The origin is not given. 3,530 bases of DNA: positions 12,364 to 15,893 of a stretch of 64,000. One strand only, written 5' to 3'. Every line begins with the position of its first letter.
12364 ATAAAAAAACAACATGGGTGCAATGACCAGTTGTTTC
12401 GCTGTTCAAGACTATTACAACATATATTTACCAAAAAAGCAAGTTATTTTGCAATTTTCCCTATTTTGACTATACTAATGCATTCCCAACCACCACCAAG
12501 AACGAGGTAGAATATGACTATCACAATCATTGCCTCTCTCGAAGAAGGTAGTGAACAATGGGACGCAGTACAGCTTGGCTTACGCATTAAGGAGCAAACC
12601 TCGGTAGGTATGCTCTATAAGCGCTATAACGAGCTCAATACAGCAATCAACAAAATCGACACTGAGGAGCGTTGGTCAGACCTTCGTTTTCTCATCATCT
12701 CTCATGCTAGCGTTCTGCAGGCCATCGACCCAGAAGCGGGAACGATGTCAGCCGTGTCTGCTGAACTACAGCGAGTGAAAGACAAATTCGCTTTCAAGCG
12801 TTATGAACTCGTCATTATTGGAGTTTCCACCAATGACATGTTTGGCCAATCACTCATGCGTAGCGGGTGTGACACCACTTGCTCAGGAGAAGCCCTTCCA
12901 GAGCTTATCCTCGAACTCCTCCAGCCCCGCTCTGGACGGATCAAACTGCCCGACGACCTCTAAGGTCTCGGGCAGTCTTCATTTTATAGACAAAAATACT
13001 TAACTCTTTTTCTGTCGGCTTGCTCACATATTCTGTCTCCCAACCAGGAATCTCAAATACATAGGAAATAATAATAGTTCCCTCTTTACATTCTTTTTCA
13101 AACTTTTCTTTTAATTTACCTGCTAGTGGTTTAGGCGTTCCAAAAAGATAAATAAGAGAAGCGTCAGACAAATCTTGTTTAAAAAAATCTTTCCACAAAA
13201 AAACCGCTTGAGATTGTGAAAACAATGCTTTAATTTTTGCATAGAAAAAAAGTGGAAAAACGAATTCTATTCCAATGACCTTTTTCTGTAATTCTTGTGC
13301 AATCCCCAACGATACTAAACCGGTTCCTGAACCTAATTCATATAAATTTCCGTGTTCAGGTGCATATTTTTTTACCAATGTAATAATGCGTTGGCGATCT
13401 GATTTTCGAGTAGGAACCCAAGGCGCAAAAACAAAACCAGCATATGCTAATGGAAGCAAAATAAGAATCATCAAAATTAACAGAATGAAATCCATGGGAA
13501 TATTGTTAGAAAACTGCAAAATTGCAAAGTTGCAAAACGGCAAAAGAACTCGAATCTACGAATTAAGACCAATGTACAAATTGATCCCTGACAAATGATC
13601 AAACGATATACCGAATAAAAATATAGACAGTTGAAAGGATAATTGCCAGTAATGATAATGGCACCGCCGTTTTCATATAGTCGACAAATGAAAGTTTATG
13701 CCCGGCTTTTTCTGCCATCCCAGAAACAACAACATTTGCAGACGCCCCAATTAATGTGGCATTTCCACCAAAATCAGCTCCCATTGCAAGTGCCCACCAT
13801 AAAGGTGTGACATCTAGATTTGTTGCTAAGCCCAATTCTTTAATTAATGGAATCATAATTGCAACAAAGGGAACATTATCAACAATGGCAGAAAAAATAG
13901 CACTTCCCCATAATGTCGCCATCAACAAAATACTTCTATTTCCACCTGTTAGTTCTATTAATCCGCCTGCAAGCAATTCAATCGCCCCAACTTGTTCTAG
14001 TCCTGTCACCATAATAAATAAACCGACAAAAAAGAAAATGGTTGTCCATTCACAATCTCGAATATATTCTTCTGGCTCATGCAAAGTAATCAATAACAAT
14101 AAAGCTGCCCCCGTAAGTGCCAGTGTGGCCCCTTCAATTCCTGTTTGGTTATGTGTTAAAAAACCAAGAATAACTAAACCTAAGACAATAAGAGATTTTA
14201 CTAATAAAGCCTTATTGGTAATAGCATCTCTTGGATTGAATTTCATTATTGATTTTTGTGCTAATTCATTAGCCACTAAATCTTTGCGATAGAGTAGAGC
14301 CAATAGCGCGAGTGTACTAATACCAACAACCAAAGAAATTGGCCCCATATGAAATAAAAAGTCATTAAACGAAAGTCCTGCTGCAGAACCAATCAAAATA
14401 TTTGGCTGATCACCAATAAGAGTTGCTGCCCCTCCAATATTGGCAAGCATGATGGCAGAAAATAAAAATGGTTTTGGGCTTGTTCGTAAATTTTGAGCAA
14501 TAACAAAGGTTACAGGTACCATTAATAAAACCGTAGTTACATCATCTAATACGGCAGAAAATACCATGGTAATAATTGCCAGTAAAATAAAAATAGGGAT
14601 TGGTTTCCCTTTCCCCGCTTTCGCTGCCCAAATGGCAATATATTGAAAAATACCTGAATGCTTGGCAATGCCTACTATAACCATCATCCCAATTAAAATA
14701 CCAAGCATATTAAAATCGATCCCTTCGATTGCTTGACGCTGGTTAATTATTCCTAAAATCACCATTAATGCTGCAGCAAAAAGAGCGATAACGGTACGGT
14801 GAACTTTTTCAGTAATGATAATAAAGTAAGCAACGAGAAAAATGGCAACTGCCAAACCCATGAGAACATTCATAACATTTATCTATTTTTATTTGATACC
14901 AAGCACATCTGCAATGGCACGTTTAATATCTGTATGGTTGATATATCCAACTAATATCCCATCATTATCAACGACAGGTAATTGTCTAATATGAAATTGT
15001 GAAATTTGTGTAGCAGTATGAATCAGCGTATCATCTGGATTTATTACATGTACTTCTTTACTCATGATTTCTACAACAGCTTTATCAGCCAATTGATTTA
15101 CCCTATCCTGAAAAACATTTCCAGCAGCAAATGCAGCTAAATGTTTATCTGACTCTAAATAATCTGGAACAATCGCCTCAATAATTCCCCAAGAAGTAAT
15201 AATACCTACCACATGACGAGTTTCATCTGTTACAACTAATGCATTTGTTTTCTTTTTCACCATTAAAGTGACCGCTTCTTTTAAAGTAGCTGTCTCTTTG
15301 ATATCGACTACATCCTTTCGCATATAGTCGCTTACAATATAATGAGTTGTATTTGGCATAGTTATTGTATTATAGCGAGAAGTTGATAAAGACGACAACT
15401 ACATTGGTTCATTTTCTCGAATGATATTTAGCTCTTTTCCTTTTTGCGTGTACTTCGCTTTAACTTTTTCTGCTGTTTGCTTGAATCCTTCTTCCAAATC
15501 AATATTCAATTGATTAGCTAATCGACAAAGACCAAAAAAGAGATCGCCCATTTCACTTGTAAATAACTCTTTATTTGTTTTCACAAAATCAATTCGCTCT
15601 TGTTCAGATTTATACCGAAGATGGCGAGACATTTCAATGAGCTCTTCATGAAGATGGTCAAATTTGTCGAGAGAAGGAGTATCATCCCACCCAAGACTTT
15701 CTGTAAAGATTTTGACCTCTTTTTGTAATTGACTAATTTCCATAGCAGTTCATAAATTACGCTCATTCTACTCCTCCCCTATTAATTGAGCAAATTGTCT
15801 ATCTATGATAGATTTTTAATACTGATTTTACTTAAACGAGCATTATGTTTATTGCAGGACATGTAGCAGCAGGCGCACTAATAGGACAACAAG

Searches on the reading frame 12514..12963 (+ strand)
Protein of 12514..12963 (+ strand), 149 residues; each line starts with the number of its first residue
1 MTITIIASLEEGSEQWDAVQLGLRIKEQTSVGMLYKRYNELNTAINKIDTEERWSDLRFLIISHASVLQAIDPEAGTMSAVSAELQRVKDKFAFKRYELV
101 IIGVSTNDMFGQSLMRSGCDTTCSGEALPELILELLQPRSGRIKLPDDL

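Call 3: search_protein_families(library=pfam, proteins=[window:12514-12963:+], max_evalue=0.01)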
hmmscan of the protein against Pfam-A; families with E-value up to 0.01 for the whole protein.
window:12514-12963:+ (149 aa): 0 families

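Call 6: search_protein_families(library=ncbifam, proteins=[window:12514-12963:+], max_evalue=0.01)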
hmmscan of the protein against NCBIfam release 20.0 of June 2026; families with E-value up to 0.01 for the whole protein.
window:12514-12963:+ (149 aa): 0 families

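Call 81: search_protein_representatives(protein=window:12514-12963:+)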
Query: 149 residues. Proteins with E-value up to 0.001 (for the whole library): 7; up to 1e-10: 5; up to 1e-30: 2. The best 7 are listed.
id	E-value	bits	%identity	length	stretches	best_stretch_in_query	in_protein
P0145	9.6e-91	317.1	100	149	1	1-149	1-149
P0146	4.0e-32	127.2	48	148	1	3-147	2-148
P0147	4.1e-27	111.0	43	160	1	5-147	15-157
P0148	4.6e-24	101.1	38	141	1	4-135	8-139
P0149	2.5e-20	89.0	36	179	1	5-136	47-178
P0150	4.5e-08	49.3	34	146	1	4-132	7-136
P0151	1.2e-07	48.0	29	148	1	5-137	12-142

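Call 84: search_solved_structures(query=A8, max_evalue=10)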
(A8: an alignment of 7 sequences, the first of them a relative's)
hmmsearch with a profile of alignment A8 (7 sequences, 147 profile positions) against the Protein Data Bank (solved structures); distinct sequences matched with E-value up to 10: 1.
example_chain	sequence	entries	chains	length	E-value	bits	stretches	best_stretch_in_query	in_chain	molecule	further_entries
1kyt_A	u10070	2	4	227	1.3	11.7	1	88-115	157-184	hypothetical protein TA0175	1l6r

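Call 85: search_protein_families(library=pfam, alignment_id=A8, max_evalue=1)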
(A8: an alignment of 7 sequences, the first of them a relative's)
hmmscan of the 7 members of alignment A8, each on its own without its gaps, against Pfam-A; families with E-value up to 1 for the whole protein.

A. member 1, P0145 (149 aa): 0 families

B. families by the number of members that match (of 7 scanned): 2 families
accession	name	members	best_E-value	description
PF25540.1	DUF7923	1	0.0004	Domain of unknown function (DUF7923)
PF23296.1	DUF7079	1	0.0081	Domain of unknown function (DUF7079)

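Call 95: predict_structure(alignment_id=A8)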
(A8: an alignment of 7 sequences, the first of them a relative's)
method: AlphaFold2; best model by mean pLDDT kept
length: 149 residues; sequences in the alignment: 7
mean_pLDDT: 85.6   pTM: 0.84
mean pLDDT of the five models: 85.6, 83.9, 82.4, 81.7, 68.0
residues with pLDDT >= 90: 78; 70-90: 50; 50-70: 19; < 50: 2
segments of 3 or more residues with pLDDT < 50: none
pLDDT, mean of each block of 10 residues (from residue 1): 91 86 90 92 93 91 90 61 86 84 92 92 93 83 58
secondary structure, 60 per line:
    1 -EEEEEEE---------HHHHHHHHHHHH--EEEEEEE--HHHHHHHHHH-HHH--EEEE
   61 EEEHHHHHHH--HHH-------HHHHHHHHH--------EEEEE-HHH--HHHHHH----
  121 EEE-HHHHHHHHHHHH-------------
elements in order: E2-8 H18-29 E32-38 H41-50 E57-63 H64-70 H83-91 E100-104 H111-116 E121-123 H125-136

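Call 100: fold_search(model_id=the predicted structure, library=pdb)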
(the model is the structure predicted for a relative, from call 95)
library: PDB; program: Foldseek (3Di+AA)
matches with E <= 10: 1829; with E <= 0.001: 3
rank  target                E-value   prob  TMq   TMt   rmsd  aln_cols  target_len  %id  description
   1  8e9i_O                5.0e-04  1.00  0.57  0.66   5.0       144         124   13  Mycobacterial respiratory complex I, semi-inserted quinone (released 2022-10-12)
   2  5o8y_H                6.9e-04  1.00  0.50  0.39   6.7       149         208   13  Conformational dynamism for DNA interaction in Salmonella typhimurium RcsB response regulator. (released 2017-11-15)
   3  6eo3_A                7.9e-04  1.00  0.52  0.41   5.9       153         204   14  Conformational dynamism for DNA interaction in Salmonella typhimurium RcsB response regulator. S207C P212121 (released 2017-11-15)
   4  8e9g_O                1.1e-03  1.00  0.57  0.66   5.1       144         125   13  Mycobacterial respiratory complex I with both quinone positions modelled (released 2022-10-12)
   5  4mld_A                1.2e-03  1.00  0.58  0.64   4.2       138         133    9  X-ray structure of ComE D58E REC domain from Streptococcus pneumoniae (released 2014-02-19)
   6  4ckw_A                1.6e-03  1.00  0.52  0.64   4.0       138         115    9  Structure of the Mycobacterium tuberculosis Type II Dehydroquinase N12S mutant (Crystal Form 1) (released 2015-03-25)
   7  5iuk_F                1.7e-03  0.99  0.47  0.51   8.8       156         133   12  Crystal structure of the DesK-DesR complex in the phosphotransfer state with high Mg2+ (150 mM) (released 2016-12-21)
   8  4le2_C                2.0e-03  0.99  0.47  0.51   7.0       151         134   12  Crystal structure of the unphosphorylated receiver domain of DesR in the active state (released 2014-07-16)
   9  6y3x_A                2.2e-03  0.99  0.44  0.12   5.6       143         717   10  Crystal structure of the Francisella novicida lysine decarboxylase LdcF (released 2021-01-27)
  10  3u80_A                2.6e-03  0.99  0.46  0.52   6.0       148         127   11  1.60 Angstrom Resolution Crystal Structure of a 3-Dehydroquinate Dehydratase-like Protein from Bifidobacterium longum (released 2011-10-26)
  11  4ckw_D                3.3e-03  0.99  0.46  0.54   5.3       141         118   11  Structure of the Mycobacterium tuberculosis Type II Dehydroquinase N12S mutant (Crystal Form 1) (released 2015-03-25)
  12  3n8n_N                3.6e-03  0.99  0.48  0.52   5.6       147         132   10  Crystal structure of 3-dehydroquinate dehydratase from Mycobacterium tuberculosis in complex with inhibitor 6 (released 2011-05-11)
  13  3n8k_X                4.1e-03  0.97  0.46  0.49   5.9       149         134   13  Type II dehydroquinase from Mycobacterium tuberculosis complexed with citrazinic acid (released 2010-07-21)
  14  3n8n_M                4.3e-03  0.98  0.48  0.51   5.7       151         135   10  Crystal structure of 3-dehydroquinate dehydratase from Mycobacterium tuberculosis in complex with inhibitor 6 (released 2011-05-11)
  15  4mld_B                4.9e-03  1.00  0.57  0.63   4.8       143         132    9  X-ray structure of ComE D58E REC domain from Streptococcus pneumoniae (released 2014-02-19)
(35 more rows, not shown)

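Call 111: search_protein_families(library=padloc, proteins=[window:12514-12963:+], max_evalue=0.01)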
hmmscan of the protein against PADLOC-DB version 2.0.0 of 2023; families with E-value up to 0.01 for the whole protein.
window:12514-12963:+ (149 aa): 0 families

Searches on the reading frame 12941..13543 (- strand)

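Call 3: search_protein_families(library=pfam, proteins=[window:12941-13543:-], max_evalue=0.01)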
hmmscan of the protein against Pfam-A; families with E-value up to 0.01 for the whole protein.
window:12941-13543:- (200 aa): 0 families

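Call 6: search_protein_families(library=ncbifam, proteins=[window:12941-13543:-], max_evalue=0.01)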
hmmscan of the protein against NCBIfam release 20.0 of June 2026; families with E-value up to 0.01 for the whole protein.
window:12941-13543:- (200 aa): 2 families
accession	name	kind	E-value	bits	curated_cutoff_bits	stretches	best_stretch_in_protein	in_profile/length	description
NF041081.1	prot_lys_mtase_Arch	equivalog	6.3e-12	45.8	200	1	66-186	12-134/142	protein-lysine N-methyltransferase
TIGR00740.1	TIGR00740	equivalog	0.0083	15.8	193.3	0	53-134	43-129/239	carboxy-S-adenosyl-L-methionine synthase CmoA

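Call 111: search_protein_families(library=padloc, proteins=[window:12941-13543:-], max_evalue=0.01)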
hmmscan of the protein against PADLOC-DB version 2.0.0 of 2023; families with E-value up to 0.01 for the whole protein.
window:12941-13543:- (200 aa): 1 family
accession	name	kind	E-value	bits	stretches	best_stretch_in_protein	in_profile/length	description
PDLC04134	mad2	-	1e-05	22.6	1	41-125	271-353/492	mads_2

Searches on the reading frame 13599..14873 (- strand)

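Call 109: search_protein_families(library=pfam, proteins=[window:13599-14873:-], max_evalue=0.001)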
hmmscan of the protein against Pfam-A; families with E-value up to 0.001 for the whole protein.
window:13599-14873:- (424 aa): 4 families
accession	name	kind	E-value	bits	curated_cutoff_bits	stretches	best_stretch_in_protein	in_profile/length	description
PF03600.22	CitMHS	-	2.2e-93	313.5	31.9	2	16-365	1-336/336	Citrate transporter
PF02040.21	ArsB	-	6e-19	69.1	22.2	1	7-420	1-421/423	Arsenical pump membrane protein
PF00939.25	Na_sulph_symp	-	3.6e-11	43.2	27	1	228-414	273-458/472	Sodium:sulfate symporter transmembrane region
PF06450.18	NhaB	-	0.00016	21.2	27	1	136-190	205-259/515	Bacterial Na+/H+ antiporter B (NhaB)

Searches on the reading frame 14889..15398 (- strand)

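Call 109: search_protein_families(library=pfam, proteins=[window:14889-15398:-], max_evalue=0.001)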
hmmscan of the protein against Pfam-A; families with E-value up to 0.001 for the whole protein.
window:14889-15398:- (169 aa): 1 family
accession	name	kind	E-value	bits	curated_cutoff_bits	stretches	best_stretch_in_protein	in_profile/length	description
PF00571.33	CBS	-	3.7e-26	91.6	24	2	109-163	2-56/57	CBS domain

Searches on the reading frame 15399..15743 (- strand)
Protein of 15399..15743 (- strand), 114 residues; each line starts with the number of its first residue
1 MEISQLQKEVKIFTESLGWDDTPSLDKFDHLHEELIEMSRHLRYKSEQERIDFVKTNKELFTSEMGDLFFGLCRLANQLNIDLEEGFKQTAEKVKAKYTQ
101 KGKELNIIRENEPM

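Call 109: search_protein_families(library=pfam, proteins=[window:15399-15743:-], max_evalue=0.001)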
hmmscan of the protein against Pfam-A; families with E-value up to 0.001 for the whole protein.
window:15399-15743:- (114 aa): 1 family
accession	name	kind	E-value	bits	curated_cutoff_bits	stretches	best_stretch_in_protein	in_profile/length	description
PF03819.22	MazG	-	6.8e-05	23.5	22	1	31-96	10-68/74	MazG nucleotide pyrophosphohydrolase domain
